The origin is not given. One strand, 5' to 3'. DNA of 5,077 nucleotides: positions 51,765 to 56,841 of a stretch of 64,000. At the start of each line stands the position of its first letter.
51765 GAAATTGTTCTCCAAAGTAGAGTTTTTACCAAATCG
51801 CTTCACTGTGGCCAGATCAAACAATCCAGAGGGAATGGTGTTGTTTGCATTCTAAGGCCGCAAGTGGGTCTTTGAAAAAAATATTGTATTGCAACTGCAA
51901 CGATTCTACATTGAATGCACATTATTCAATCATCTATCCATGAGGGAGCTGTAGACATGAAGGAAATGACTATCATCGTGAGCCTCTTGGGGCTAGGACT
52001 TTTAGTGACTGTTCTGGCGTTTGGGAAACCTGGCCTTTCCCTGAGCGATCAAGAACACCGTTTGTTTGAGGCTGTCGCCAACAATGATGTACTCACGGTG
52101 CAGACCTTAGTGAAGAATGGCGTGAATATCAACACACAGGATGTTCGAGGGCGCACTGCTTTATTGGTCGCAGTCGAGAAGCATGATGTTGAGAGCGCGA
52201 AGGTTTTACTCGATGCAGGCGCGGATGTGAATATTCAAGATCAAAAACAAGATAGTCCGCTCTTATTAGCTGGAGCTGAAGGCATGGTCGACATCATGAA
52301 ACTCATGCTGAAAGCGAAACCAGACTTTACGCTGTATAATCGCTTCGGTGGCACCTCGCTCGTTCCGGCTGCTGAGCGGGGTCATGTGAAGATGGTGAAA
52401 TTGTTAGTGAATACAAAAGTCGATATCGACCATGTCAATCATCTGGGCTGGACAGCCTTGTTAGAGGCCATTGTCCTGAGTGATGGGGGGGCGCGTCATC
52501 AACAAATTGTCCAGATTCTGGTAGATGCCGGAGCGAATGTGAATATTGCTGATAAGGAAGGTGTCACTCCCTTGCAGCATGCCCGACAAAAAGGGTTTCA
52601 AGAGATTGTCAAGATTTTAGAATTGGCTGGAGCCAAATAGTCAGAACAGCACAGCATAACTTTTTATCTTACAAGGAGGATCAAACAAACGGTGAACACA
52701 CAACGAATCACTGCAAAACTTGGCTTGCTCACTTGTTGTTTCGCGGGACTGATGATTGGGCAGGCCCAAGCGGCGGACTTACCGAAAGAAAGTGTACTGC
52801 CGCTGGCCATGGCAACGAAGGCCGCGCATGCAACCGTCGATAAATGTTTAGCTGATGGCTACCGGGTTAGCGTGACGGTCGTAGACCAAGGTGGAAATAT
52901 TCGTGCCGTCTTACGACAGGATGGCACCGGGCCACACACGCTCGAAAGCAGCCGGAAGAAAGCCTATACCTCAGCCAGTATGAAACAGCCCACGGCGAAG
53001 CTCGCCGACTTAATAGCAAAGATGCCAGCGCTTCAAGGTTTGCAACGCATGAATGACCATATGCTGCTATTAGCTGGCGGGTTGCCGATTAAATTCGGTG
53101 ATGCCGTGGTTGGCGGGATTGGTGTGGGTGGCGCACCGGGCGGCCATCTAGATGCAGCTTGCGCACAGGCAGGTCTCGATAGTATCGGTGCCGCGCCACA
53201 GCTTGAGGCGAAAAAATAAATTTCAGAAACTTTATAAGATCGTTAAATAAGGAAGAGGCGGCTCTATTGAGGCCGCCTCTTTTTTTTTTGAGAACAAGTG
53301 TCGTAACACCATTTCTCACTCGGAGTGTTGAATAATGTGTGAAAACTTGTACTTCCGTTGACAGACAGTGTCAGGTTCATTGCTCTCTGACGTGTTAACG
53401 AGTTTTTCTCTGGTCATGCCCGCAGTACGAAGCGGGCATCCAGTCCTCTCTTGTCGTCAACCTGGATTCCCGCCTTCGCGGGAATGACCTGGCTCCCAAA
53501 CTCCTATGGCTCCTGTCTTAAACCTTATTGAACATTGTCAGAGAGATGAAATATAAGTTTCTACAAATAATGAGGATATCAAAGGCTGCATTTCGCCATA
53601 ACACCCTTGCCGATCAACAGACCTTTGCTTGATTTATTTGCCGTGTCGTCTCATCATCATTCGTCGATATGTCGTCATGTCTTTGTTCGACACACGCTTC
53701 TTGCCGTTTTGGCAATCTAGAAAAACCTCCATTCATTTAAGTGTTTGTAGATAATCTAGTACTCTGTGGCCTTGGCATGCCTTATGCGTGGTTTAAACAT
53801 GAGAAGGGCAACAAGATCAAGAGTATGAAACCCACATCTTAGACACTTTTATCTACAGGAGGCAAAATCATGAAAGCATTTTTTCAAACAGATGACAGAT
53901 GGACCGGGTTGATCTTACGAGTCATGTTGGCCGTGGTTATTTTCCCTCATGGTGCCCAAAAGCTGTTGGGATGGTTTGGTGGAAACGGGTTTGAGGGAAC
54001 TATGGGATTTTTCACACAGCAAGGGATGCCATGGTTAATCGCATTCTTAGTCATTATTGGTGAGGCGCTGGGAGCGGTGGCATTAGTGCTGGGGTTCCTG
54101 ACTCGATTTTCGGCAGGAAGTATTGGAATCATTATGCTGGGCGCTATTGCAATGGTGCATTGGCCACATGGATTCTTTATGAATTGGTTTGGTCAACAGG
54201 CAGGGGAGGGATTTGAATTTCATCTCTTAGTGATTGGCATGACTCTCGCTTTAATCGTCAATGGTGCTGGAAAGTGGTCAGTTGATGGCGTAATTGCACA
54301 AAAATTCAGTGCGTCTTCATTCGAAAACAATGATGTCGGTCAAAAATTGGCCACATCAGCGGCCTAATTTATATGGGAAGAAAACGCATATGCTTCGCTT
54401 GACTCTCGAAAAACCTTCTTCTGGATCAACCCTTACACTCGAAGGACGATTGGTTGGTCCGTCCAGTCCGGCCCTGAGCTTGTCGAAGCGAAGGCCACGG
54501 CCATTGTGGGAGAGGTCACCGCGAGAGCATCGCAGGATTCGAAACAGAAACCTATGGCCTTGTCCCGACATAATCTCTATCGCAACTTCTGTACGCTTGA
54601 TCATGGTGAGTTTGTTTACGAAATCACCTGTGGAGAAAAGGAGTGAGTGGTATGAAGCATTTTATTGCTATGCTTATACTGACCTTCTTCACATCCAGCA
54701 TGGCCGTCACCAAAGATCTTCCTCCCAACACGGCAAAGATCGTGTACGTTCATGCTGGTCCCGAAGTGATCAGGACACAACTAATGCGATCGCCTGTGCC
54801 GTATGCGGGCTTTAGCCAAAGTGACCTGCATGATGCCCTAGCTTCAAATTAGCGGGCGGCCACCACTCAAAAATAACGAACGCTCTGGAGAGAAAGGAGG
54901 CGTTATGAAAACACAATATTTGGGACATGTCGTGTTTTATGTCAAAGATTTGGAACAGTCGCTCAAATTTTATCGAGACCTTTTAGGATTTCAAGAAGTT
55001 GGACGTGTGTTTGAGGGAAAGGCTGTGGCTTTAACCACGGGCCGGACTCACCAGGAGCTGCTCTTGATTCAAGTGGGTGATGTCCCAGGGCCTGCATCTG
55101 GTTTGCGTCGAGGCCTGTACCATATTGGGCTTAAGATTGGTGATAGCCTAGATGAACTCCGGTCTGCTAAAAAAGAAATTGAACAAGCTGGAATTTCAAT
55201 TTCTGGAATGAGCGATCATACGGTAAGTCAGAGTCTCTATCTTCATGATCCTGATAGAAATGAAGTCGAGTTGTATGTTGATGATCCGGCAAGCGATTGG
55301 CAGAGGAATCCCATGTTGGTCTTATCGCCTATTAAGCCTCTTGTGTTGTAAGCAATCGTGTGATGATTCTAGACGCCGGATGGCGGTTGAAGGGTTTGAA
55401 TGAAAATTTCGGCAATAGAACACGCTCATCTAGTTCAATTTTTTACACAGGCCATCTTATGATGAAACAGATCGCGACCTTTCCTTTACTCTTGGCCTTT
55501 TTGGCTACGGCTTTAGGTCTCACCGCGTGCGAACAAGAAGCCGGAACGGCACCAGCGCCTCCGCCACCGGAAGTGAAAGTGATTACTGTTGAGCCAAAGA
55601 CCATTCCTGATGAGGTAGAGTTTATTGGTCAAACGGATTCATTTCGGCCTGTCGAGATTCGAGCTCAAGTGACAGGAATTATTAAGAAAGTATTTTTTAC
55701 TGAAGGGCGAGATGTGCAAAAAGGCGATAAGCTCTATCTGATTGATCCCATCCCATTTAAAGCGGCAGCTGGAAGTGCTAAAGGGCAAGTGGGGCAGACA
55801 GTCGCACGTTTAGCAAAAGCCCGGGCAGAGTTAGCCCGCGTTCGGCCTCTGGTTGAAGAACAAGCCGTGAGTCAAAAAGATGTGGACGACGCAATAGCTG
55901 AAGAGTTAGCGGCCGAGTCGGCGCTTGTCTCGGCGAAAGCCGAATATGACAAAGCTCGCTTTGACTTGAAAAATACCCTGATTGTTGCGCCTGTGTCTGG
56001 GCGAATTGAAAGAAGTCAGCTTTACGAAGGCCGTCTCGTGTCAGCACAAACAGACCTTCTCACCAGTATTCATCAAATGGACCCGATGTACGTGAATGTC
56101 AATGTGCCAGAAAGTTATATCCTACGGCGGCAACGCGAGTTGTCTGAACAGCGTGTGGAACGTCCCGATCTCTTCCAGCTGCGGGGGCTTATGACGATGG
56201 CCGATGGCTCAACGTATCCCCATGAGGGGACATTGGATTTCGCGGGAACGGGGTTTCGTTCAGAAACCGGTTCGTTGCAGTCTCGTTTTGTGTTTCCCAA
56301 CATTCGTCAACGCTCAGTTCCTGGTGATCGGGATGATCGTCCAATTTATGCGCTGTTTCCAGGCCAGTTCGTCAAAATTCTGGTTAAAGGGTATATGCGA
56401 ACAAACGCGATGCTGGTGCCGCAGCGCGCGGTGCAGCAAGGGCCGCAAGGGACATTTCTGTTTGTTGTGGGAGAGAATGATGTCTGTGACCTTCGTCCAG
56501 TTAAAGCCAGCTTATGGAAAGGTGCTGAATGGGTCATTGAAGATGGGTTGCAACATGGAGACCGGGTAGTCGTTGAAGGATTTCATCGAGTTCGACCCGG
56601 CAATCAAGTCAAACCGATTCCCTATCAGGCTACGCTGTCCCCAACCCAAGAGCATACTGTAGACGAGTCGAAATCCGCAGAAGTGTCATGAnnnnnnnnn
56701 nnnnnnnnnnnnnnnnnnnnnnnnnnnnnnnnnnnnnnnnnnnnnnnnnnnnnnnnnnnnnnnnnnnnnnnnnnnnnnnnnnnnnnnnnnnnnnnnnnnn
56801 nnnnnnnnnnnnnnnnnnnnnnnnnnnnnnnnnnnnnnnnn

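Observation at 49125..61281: Self-contained sigma54 regulon: FhlA-like activator plus two operons sharing a duplicated ~50-bp enhancer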

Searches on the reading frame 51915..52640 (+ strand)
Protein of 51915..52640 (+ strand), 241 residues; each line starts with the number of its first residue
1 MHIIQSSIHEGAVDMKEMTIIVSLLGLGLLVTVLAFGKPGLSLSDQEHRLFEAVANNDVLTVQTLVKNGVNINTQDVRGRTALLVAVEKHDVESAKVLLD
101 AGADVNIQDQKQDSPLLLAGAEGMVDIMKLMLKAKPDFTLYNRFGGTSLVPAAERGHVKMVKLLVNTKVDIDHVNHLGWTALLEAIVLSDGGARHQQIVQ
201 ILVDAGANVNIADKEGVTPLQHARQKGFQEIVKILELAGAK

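Call 3: search_protein_families(library=pfam, proteins=[window:51915-52640:+], max_evalue=0.01)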
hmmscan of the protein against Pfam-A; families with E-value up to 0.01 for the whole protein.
window:51915-52640:+ (241 aa): 6 families
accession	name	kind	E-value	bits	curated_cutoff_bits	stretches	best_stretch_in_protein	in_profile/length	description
PF12796.13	Ank_2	-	4.1e-41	139.9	27.3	4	117-213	2-90/90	Ankyrin repeats (3 copies)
PF13637.12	Ank_4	-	3.8e-28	97.3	22.7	4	50-99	1-50/50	Ankyrin repeats (many copies)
PF00023.36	Ank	-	4.5e-27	93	21.1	2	79-109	2-32/33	Ankyrin repeat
PF13857.12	Ank_5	-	2e-15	57.2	27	1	65-116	1-53/56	Ankyrin repeats (many copies)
PF13606.12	Ank_3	-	1.1e-13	50.2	22.3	0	79-107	2-30/30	Ankyrin repeat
PF24521.3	Ank_KRIT1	-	0.00018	21.7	80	0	147-225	48-127/149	KRIT1 ankyrin-repeats domain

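Call 6: search_protein_families(library=ncbifam, proteins=[window:51915-52640:+], max_evalue=0.001)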
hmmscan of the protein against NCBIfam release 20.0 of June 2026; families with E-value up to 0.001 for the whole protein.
window:51915-52640:+ (241 aa): 9 families
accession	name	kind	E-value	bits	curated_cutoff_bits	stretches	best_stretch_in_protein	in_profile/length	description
NF043029.1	T4SS_AnkY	equivalog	8.1e-24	84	600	2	49-129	461-541/543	Dot/Icm T4SS effector AnkY/LegA9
NF043022.1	T4SS_AnkG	equivalog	2.9e-21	75.8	500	2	71-233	288-453/455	Dot/Icm T4SS effector AnkG/AnkZ/LegA7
NF043023.1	T4SS_AnkH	equivalog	9.1e-19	67.5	600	3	50-117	36-103/467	Dot/Icm T4SS effector AnkH/LegA3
NF041931.2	MzaA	equivalog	1.1e-16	60.8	800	3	105-167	28-90/726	MZA anti-phage system associated sigma-70 family RNA polymerase sigma factor MzaA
NF043028.1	T4SS_AnkX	equivalog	8.5e-10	37.4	1400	1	92-224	561-693/938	Dot/Icm T4SS effector AnkN/AnkX/LegA8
NF043021.1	T4SS_AnkF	equivalog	4.1e-08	32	1000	1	125-224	566-648/917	Dot/Icm T4SS effector AnkF/LegA14/Ceg31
NF043024.1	T4SS_AnkI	equivalog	1.6e-06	27.2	550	1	147-234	243-339/439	Dot/Icm T4SS effector AnkI/LegAS4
TIGR00870.1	trp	subfamily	1.7e-05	23.1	498.75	0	42-172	13-158/747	transient-receptor-potential calcium channel protein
NF043027.1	T4SS_AnkQ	equivalog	4.4e-05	22.3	700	0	179-241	328-389/496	Dot/Icm T4SS effector AnkQ/LegA10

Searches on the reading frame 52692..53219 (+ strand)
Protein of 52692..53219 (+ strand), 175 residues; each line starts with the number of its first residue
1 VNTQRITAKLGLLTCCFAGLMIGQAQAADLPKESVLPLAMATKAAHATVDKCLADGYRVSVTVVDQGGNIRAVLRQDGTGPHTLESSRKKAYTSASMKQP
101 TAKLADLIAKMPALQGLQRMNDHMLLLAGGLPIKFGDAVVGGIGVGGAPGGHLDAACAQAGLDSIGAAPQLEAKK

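Call 3: search_protein_families(library=pfam, proteins=[window:52692-53219:+], max_evalue=0.01)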
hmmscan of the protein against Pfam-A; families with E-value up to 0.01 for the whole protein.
window:52692-53219:+ (175 aa): 1 family
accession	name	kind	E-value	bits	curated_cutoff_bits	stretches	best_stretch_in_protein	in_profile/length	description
PF03928.20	HbpS-like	-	3.1e-32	111.7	25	1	37-162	2-127/128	Haem degrading protein HbpS-like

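Call 6: search_protein_families(library=ncbifam, proteins=[window:52692-53219:+], max_evalue=0.001)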
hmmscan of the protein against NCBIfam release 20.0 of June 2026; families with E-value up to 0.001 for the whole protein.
window:52692-53219:+ (175 aa): 1 family
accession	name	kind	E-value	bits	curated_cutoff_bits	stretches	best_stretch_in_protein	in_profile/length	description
NF007275.0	PRK09732.1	equivalog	1.1e-06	28.5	246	1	36-160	7-127/134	hypothetical protein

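Call 43: search_solved_structures(query=window:52692-53219:+, max_evalue=0.001)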
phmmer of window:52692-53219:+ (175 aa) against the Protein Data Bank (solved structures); distinct sequences matched with E-value up to 0.001: 7.
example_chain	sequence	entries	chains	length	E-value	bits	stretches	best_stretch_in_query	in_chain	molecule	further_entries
3fpv_A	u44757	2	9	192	4.2e-26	95.5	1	25-166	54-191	Extracellular haem-binding protein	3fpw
4bmw_A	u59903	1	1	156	2.2e-25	93.1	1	25-166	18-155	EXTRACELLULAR HAEM-BINDING PROTEIN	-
4nkp_A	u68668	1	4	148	5.5e-21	78.8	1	27-162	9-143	putative extracellular heme-binding protein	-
2a2l_A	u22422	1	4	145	8.6e-15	58.7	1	35-167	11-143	unknown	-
9jth_A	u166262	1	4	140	3.8e-14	56.6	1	40-164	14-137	NahX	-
6bws_A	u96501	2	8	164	6.5e-13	52.6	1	38-167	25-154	Glycolate utilization protein | Efga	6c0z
5cx7_A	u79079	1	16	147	1.6e-06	31.8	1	46-163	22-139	ATP:cob(I)alamin adenosyltransferase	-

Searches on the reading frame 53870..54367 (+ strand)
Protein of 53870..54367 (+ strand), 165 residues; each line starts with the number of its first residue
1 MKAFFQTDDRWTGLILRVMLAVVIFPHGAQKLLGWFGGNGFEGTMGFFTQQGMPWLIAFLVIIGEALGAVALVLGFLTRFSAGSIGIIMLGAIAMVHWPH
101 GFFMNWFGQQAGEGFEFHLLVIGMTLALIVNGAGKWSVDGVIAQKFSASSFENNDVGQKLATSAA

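Call 3: search_protein_families(library=pfam, proteins=[window:53870-54367:+], max_evalue=0.01)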
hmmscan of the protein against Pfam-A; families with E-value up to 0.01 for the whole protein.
window:53870-54367:+ (165 aa): 3 families
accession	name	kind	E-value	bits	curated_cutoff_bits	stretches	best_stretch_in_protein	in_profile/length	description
PF07681.17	DoxX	-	7.5e-22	78.2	23.6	1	14-98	3-85/85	DoxX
PF04173.18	DoxD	-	2.2e-08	34.6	22.7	1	55-149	63-151/167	TQO small subunit DoxD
PF07291.16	MauE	-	0.0037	18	27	1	10-95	2-86/128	Methylamine utilisation protein MauE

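Call 6: search_protein_families(library=ncbifam, proteins=[window:53870-54367:+], max_evalue=0.001)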
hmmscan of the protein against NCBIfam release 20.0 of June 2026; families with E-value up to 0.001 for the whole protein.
window:53870-54367:+ (165 aa): 1 family
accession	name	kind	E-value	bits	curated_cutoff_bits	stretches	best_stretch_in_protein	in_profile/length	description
NF050144.1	matur_HvfX_fam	equivalog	7.5e-18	65.2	80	1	14-103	5-94/165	HvfX family Cu-binding RiPP maturation protein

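Call 75: search_solved_structures(query=window:53870-54367:+, max_evalue=0.01)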
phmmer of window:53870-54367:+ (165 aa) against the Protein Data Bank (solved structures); distinct sequences matched with E-value up to 0.01: 0.

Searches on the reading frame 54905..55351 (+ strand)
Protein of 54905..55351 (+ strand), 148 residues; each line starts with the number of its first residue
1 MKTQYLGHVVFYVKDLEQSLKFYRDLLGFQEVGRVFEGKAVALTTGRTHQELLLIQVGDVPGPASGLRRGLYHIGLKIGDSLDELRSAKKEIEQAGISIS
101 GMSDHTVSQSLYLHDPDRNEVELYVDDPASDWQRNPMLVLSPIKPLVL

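Call 3: search_protein_families(library=pfam, proteins=[window:54905-55351:+], max_evalue=0.01)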
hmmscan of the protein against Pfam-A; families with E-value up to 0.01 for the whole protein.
window:54905-55351:+ (148 aa): 5 families
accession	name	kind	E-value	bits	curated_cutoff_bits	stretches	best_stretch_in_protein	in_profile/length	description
PF00903.31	Glyoxalase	-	2e-15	57.7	20.6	1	6-123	2-121/121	Glyoxalase/Bleomycin resistance protein/Dioxygenase superfamily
PF13669.12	Glyoxalase_4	-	4.8e-06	27.3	27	1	8-98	2-92/109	Glyoxalase/Bleomycin resistance protein/Dioxygenase superfamily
PF22677.2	Ble-like_N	-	0.00033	20.8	24.5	1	8-30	4-26/41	Bleomycin resistance protein-like N-terminal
PF12681.13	Glyoxalase_2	-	0.00061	20.2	30.1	1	8-123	3-113/118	Glyoxalase-like domain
PF18029.7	Glyoxalase_6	-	0.00096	20.2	23.6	1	9-123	2-105/106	Glyoxalase-like domain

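Call 6: search_protein_families(library=ncbifam, proteins=[window:54905-55351:+], max_evalue=0.001)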
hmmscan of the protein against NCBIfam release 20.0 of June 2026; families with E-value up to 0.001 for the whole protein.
window:54905-55351:+ (148 aa): 28 families (the best 25 are shown)
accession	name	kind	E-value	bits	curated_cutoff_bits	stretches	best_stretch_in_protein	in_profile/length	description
TIGR03211.1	catechol_2_3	equivalog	5.1e-10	39.1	320.2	1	6-134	5-126/303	catechol 2,3-dioxygenase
TIGR02295.1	HpaD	equivalog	6.4e-10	38.7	321.4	1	6-106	5-95/298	3,4-dihydroxyphenylacetate 2,3-dioxygenase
NF000494.1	FosF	exception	3.5e-09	36.8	280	1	6-130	5-116/132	fosfomycin resistance glutathione transferase FosF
NF000496.2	Fos_GSH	equivalog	2.4e-08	34.2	180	1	5-126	4-117/136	fosfomycin resistance glutathione transferase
NF000495.1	FosK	exception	9.8e-08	31.9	280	1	6-129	5-115/132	fosfomycin resistance glutathione transferase FosK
NF032892.0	fosA7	exception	2.4e-07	30.9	305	1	4-131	3-122/140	FosA7 family fosfomycin resistance glutathione transferase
NF000124.1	fos-Vibrio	exception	4.1e-07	30.2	250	1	6-124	5-110/132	FosG/FosC2-related fosfomycin resistance glutathione transferase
TIGR03213.1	23dbph12diox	equivalog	1.1e-06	28.4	366.45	1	4-33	141-170/287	biphenyl-2,3-diol 1,2-dioxygenase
NF050074.1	glyox_I_GloA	exception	2.8e-06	27.5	165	1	8-123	4-119/121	lactoylglutathione lyase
NF003152.0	PRK04101.1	equivalog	3.7e-06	27.3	171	1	5-124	4-117/139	metallothiol transferase FosB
TIGR00068.2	glyox_I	equivalog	4.2e-06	26.7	120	0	6-32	2-28/143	lactoylglutathione lyase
NF000221.4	FosA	exception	4.5e-06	26.6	250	1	5-129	4-120/137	FosA family fosfomycin resistance glutathione transferase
NF045631.1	exdiol_diox_HsaC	equivalog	8e-06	25.2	450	1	3-30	138-165/296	iron-dependent extradiol dioxygenase HsaC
NF000026.1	154989_fosA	exception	2e-05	24.8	275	1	4-127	3-118/141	FosA/FosA2 family fosfomycin resistance glutathione transferase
NF050075.1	SMU1112c_YaeR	equivalog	2.4e-05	24.6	140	1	6-124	4-124/125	SMU1112c/YaeR family gloxylase I-like metalloprotein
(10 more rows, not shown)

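Call 42: search_solved_structures(query=window:54905-55351:+, max_evalue=0.001)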
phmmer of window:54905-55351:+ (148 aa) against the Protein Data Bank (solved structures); distinct sequences matched with E-value up to 0.001: 15.
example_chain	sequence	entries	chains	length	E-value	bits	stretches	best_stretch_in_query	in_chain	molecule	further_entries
9wgj_A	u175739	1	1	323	2.5e-07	33.8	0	4-126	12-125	Catechol 1,2-dioxygenase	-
9u42_A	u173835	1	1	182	1.7e-06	31.1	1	70-129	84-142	Glyoxalase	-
3ey7_A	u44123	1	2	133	2.2e-05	27.5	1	1-123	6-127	Biphenyl-2,3-diol 1,2-dioxygenase III-related protein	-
3ey8_A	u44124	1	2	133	2.5e-05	27.3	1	1-123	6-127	Biphenyl-2,3-diol 1,2-dioxygenase III-related protein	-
6l3w_A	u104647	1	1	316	3.2e-05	27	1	4-116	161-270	Extra-diol dioxygenase BphC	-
3huh_A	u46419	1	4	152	3.2e-05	26.9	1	6-123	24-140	Virulence protein STM3117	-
3hnq_A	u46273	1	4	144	4.4e-05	26.5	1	6-123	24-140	Virulence protein STM3117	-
1zsw_A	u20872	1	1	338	0.00012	25.1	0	4-128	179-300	Glyoxalase family protein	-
1han_A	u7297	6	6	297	0.00019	24.4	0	4-122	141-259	2,3-DIHYDROXYBIPHENYL 1,2-DIOXYGENASE | BIPHENYL-2,3-DIOL 1,2-DIOXYGENASE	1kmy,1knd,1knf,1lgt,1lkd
1npb_A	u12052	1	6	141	0.00025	24.1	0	4-129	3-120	fosfomycin-resistance protein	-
9e43_A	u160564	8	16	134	0.00032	23.7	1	6-128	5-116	Glutathione transferase FosA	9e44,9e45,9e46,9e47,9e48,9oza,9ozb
1lqk_A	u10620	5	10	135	0.00033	23.7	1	6-128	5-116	probable Fosfomycin Resistance Protein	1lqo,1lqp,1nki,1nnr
3vb0_A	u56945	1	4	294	0.00043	23.3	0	6-116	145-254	Glyoxalase/bleomycin resistance protein/dioxygenase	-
4nay_A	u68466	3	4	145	0.00081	22.4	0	6-125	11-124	Metallothiol transferase FosB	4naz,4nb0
4nb1_A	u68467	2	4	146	0.00082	22.4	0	5-125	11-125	Metallothiol transferase FosB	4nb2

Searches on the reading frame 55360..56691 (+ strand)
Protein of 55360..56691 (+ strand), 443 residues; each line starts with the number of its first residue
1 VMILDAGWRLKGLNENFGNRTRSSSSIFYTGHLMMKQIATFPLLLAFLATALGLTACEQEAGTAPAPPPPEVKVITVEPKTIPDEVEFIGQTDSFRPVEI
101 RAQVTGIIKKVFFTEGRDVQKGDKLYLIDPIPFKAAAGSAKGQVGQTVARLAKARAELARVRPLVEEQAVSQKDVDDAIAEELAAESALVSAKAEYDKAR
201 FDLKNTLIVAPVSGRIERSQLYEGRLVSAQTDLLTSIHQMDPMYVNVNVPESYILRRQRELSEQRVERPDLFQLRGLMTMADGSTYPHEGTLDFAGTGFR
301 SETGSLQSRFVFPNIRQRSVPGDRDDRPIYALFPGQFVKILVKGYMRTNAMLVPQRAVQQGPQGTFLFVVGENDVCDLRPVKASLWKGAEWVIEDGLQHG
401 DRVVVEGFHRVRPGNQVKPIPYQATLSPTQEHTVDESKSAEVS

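Call 3: search_protein_families(library=pfam, proteins=[window:55360-56691:+], max_evalue=0.01)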
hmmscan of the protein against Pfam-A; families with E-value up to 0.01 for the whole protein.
window:55360-56691:+ (443 aa): 5 families
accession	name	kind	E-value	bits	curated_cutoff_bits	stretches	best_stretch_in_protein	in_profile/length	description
PF16576.10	HlyD_D23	-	1.8e-07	31.1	30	1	92-253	14-155/214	Barrel-sandwich domain of CusB or HlyD membrane-fusion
PF13437.12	HlyD_3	-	1.7e-06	29.1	22.2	1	208-254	2-47/106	HlyD family secretion protein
PF13533.13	Biotin_lipoyl_2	-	0.00032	20.9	29.8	1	98-129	1-32/32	Biotin-lipoyl like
PF00529.27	CusB_dom_1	-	0.0028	18.3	26.5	0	70-405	2-89/89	Cation efflux system protein CusB domain 1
PF00364.28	Biotin_lipoyl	-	0.0054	17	22.1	0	98-127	43-72/73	Biotin-requiring enzyme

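Call 6: search_protein_families(library=ncbifam, proteins=[window:55360-56691:+], max_evalue=0.001)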
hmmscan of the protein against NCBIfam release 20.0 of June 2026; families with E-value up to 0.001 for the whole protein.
window:55360-56691:+ (443 aa): 18 families
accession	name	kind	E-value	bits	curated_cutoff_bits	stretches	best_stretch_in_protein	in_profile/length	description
NF007132.1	PRK09578.1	equivalog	2e-72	244.1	512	1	41-432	9-388/396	MexX/AxyX family multidrug efflux RND transporter periplasmic adaptor subunit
NF033834.1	RND_adapt_MexA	exception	9e-71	238.9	750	1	36-424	3-365/373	multidrug efflux RND transporter periplasmic adaptor subunit MexA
NF011604.1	PRK15030.1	equivalog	7.2e-69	232.7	765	1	45-419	13-375/397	multidrug efflux RND transporter periplasmic adaptor subunit AcrA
TIGR01730.1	RND_mfp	subfamily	1.2e-67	228.2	94.9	1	72-419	1-321/322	efflux RND transporter periplasmic adaptor subunit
NF033138.2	RND-peri-MexC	equivalog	1.7e-65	221.6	625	1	46-420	11-372/375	MexC family multidrug efflux RND transporter periplasmic adaptor subunit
NF007362.0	PRK09859.1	equivalog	3.2e-59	201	738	1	43-421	7-373/385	multidrug transporter subunit MdtE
NF045904.1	RND-peri-MexE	equivalog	1.3e-54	185.6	714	1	38-419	5-368/390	multidrug efflux RND transporter periplasmic adaptor subunit MexE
NF008589.1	PRK11556.1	equivalog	2.1e-45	155.3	391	2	60-254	47-242/392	MdtA/MuxA family multidrug efflux RND transporter periplasmic adaptor subunit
NF000272.2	OqxA_adapt_sub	exception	1.2e-36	126.5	835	1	50-417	20-377/391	multidrug efflux RND transporter periplasmic adaptor subunit OqxA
TIGR00999.1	8a0102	subfamily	1.4e-22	80.1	319.3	2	331-410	190-269/271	CzcB/NccB family metal efflux transporter periplasmic adaptor subunit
NF008606.0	PRK11578.1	equivalog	8.2e-18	64.7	342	1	68-255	32-235/371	macrolide transporter subunit MacA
TIGR00998.1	8a0101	subfamily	1.5e-15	57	390.8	1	180-253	179-251/334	EmrA/EmrK family multidrug efflux transporter periplasmic adaptor subunit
NF007785.0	PRK10476.1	equivalog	3.2e-14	52.5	376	2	176-251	179-253/347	multidrug transporter subunit MdtN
NF007850.1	PRK10559.1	equivalog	8.4e-14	51.4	400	1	98-247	41-188/303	p-hydroxybenzoic acid efflux pump subunit AaeA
TIGR01843.1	type_I_hlyD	subfamily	1.7e-10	40.5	208.65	1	100-186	46-130/422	HlyD family type I secretion periplasmic adaptor subunit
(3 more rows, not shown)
